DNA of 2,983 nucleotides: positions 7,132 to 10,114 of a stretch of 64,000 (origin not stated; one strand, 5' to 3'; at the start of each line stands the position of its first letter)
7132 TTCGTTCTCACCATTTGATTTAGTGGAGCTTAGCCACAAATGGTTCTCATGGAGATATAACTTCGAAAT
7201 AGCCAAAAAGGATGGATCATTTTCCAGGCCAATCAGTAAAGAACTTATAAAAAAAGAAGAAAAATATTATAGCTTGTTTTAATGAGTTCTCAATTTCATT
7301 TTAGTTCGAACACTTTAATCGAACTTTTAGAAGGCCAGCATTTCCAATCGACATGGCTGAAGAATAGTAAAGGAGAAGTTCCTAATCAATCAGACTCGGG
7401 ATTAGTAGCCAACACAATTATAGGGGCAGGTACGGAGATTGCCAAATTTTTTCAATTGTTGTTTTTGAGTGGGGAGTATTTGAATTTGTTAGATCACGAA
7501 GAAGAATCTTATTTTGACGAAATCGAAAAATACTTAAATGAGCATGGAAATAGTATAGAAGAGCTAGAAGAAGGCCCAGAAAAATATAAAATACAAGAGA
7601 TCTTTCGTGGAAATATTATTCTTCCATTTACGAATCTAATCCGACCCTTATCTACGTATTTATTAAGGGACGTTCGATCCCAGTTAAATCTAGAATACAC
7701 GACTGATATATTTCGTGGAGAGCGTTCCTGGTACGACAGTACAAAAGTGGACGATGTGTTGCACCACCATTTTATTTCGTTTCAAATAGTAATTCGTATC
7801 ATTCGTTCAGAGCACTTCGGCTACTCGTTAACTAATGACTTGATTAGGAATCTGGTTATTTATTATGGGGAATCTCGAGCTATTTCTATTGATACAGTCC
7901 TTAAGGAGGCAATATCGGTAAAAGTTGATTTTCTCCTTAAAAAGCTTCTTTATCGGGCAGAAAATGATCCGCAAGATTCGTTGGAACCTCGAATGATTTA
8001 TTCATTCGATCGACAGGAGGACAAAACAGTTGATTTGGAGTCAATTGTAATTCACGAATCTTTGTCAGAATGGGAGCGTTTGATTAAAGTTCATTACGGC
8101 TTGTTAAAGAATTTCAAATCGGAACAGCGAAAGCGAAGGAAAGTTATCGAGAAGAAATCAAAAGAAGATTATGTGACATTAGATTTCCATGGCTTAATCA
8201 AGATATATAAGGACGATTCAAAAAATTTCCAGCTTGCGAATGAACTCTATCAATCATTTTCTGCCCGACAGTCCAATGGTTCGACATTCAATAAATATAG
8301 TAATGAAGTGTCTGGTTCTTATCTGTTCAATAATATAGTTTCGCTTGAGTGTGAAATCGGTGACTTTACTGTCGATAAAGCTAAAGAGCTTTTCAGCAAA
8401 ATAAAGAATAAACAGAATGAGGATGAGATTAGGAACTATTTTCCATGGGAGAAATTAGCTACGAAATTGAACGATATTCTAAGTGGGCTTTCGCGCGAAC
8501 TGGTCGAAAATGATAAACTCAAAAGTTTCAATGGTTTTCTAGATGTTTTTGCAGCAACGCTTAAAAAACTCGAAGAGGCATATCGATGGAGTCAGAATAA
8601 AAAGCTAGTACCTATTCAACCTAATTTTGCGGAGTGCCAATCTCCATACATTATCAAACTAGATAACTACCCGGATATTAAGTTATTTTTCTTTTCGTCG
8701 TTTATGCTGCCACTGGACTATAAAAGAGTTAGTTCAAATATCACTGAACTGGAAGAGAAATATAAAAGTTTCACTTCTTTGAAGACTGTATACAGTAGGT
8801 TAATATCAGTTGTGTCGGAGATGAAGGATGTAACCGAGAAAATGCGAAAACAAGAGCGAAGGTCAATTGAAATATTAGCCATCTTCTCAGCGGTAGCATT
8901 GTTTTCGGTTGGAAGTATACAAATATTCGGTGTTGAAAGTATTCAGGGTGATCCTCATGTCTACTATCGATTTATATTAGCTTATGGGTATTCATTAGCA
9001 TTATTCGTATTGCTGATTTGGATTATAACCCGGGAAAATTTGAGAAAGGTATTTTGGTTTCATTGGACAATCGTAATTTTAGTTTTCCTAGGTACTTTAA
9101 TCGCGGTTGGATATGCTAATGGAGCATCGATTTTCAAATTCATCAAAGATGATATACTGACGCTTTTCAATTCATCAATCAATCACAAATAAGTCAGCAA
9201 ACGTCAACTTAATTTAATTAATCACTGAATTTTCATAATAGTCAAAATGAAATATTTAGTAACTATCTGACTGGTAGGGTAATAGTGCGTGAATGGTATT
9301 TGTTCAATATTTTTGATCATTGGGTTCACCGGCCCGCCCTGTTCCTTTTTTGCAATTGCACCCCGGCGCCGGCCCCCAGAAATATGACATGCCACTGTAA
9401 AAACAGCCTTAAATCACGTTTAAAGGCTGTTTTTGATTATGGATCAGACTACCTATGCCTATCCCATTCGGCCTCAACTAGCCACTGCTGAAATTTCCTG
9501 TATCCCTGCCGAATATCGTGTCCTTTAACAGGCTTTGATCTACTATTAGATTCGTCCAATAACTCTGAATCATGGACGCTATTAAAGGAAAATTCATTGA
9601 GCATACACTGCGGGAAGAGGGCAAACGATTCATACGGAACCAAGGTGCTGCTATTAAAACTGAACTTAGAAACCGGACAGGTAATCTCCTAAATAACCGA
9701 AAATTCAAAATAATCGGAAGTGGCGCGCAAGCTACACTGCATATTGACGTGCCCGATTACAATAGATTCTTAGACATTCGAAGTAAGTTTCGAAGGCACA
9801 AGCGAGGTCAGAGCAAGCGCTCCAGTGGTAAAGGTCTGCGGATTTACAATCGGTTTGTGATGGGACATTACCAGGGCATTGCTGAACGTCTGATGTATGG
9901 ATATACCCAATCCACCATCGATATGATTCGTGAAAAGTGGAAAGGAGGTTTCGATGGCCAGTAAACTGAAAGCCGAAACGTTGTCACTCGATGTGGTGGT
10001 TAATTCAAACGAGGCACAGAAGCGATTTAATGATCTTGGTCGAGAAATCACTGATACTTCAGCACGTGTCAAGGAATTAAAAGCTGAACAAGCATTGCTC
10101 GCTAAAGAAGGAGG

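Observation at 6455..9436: Self-contained Panacea-domain + 636-aa membrane-protein cassette inside the prophage late operon: candidate new TA/abortive-infection system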

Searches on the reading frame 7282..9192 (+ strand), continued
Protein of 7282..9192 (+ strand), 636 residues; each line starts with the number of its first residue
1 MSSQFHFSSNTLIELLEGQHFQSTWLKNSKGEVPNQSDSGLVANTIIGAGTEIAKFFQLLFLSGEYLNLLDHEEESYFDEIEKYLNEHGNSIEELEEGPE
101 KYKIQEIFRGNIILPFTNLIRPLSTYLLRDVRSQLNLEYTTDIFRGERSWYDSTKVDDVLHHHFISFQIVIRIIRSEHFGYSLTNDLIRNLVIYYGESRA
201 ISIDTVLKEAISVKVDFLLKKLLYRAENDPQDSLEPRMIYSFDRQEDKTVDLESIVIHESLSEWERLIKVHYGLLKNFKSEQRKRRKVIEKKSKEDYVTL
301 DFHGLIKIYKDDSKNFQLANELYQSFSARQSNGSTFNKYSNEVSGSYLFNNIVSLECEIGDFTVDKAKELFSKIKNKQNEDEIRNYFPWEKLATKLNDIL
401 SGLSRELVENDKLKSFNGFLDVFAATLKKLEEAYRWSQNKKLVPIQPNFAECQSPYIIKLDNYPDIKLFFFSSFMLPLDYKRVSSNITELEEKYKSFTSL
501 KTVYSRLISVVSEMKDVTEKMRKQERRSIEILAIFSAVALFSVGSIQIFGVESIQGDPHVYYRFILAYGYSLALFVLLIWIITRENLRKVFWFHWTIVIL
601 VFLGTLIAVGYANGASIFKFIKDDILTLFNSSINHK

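Call 55: fold_search(model_id=the predicted structure, library=viral)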
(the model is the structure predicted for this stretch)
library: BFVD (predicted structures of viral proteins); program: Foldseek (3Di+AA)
matches with E <= 10: 219; with E <= 0.001: 0
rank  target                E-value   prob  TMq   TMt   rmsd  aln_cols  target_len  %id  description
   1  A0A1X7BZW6            2.3e-02  0.25  0.12  0.10  31.9       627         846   12  (no name in the UniProt tables at hand)
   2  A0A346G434            9.3e-02  0.28  0.14  0.17  30.5       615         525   10  (no name in the UniProt tables at hand)
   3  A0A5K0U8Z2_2          1.3e-01  0.13  0.11  0.09  22.9       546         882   11  Uncharacterized protein [Yasminevirus sp. GU-2018]
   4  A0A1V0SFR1            1.5e-01  0.15  0.13  0.09  25.5       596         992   11  U-box domain protein [Hokovirus HKV1]
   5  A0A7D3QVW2            2.1e-01  0.10  0.10  0.09  22.3       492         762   10  Ubiquitin conjugation factor E4 with U-box domain [Fadolivirus FV1/VV64]
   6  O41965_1              2.5e-01  0.10  0.12  0.08  42.4       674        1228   10  Large tegument protein deneddylase [Murid herpesvirus 4]
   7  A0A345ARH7            2.7e-01  0.07  0.09  0.06  39.1       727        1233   11  Tail tape measure protein [Paenibacillus phage Wanderer]
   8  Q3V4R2                2.8e-01  0.23  0.19  0.15  37.5       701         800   12  Structural protein ORF800 [Acidianus two-tailed virus]
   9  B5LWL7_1              3.4e-01  0.07  0.10  0.08  59.1       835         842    9  Uncharacterized protein [Feldmannia species virus]
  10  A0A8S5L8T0            4.2e-01  0.08  0.10  0.07  48.5       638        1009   10  Tail tape measure protein [Myoviridae sp. ctuYn2]
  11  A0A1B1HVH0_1          5.0e-01  0.06  0.09  0.06  42.9       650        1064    9  VP1/2 [Suid herpesvirus 1]
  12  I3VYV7                5.5e-01  0.08  0.13  0.10  35.4       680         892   12  (no name in the UniProt tables at hand)
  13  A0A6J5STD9            5.7e-01  0.20  0.12  0.14  23.6       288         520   12  Uncharacterized protein [uncultured Caudovirales phage]
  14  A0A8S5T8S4            6.0e-01  0.05  0.10  0.07  43.6       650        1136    9  Tail tape measure protein [Siphoviridae sp. ct0Wl9]
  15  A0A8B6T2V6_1          6.2e-01  0.07  0.10  0.06  31.1       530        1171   12  Large tegument protein [Otarine gammaherpesvirus 4]
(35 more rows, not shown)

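Call 83: search_solved_structures(query=A6, max_evalue=1)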
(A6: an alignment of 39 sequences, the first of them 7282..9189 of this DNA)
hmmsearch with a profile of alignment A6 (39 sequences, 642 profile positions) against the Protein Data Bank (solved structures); distinct sequences matched with E-value up to 1: 8.
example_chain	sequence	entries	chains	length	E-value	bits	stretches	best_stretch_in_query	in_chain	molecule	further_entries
4oyd_B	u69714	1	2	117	0.11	13.9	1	67-159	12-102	Computationally designed Inhibitor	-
2ga0_A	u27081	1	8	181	0.12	13.8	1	288-375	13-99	surface protein VspA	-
1yjg_A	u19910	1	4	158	0.12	13.8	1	288-375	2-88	Surface protein VspA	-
5jsb_B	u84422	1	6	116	0.21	13.1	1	67-158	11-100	Mcl-1 inhibitor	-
7xgg_A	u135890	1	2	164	0.22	13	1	71-190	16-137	BCL-xL and MCL-1 dual inhibitor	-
7xgf_A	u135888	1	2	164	0.47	11.9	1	74-191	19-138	BCL-xL and MCL-1 dual inhibitor 2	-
7xge_A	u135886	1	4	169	0.51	11.8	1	74-191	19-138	BCL-xL and MCL-1 dual binder 2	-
1t6a_A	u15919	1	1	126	0.73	11.3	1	407-454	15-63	RBSTP2229 gene product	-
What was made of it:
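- Tried and rejected: A profile search of PDB sequences gave nothing below E = 0.1 (call 83).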

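Call 84: search_protein_families(library=pfam, alignment_id=A6, max_evalue=0.01)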
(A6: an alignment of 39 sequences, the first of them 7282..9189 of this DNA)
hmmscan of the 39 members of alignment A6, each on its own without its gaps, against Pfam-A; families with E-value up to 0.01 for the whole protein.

A. member 1, window:7282-9189:+ (636 aa): 1 family
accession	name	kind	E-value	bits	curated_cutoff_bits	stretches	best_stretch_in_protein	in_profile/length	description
PF06772.16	LtrA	-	0.0073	16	31.9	0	531-611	258-338/356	Bacterial low temperature requirement A protein (LtrA)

B. families by the number of members that match (of 39 scanned): 12 families
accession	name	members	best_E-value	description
PF09925.14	DUF2157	2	0.00063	Predicted membrane protein (DUF2157)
PF00003.28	7tm_3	1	0.00056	7 transmembrane sweet-taste receptor of 3 GCPR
PF24358.1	ABCC10_N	1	0.00062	ABCC10 N-terminal domain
PF03419.18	Peptidase_U4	1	0.00078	Sporulation factor SpoIIGA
PF18595.6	Nuf2_DHR10-like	1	0.00085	Nuf2, DHR10-like domain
PF08395.17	7tm_7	1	0.0038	7tm Chemosensory receptor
PF17555.7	TssN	1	0.0038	Type VI secretion system, TssN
PF16481.10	DUF5058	1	0.0045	Domain of unknown function (DUF5058)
PF12347.13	HJURP_C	1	0.0049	Holliday junction regulator protein family C-terminal repeat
PF06772.16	LtrA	1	0.0073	Bacterial low temperature requirement A protein (LtrA)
PF09789.14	CC149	1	0.0085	Coiled-coil domain-containing protein 149-A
PF23868.1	Mmc1_C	1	0.0097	Mmc1 C-terminal domain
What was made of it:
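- No toxic domain is recognisable (call 84).
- Tried and rejected: A Pfam scan of all 39 diverse members found no recurrent family (call 84).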

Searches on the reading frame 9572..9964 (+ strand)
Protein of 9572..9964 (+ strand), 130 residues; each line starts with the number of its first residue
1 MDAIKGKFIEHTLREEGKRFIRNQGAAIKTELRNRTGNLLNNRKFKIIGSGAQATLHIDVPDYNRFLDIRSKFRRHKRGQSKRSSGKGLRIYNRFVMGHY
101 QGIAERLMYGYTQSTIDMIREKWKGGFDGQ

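Call 3: search_protein_families(library=pfam, proteins=[window:9572-9964:+], max_evalue=1)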
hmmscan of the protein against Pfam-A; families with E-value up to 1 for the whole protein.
window:9572-9964:+ (130 aa): 1 family
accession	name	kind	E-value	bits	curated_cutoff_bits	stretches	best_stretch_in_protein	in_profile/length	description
PF21141.3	T6PP_C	-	0.12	12.1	26.7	0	27-55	93-124/267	Trehalose-6-phosphate phosphatase, C-terminal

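Call 5: search_protein_families(library=phrogs, proteins=[window:9572-9964:+], max_evalue=0.1)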
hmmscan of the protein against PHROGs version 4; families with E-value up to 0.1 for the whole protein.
window:9572-9964:+ (130 aa): 1 family
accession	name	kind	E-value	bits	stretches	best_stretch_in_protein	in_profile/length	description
phrog_25557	-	unknown function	8.3e-07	30.6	1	2-120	13-121/132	-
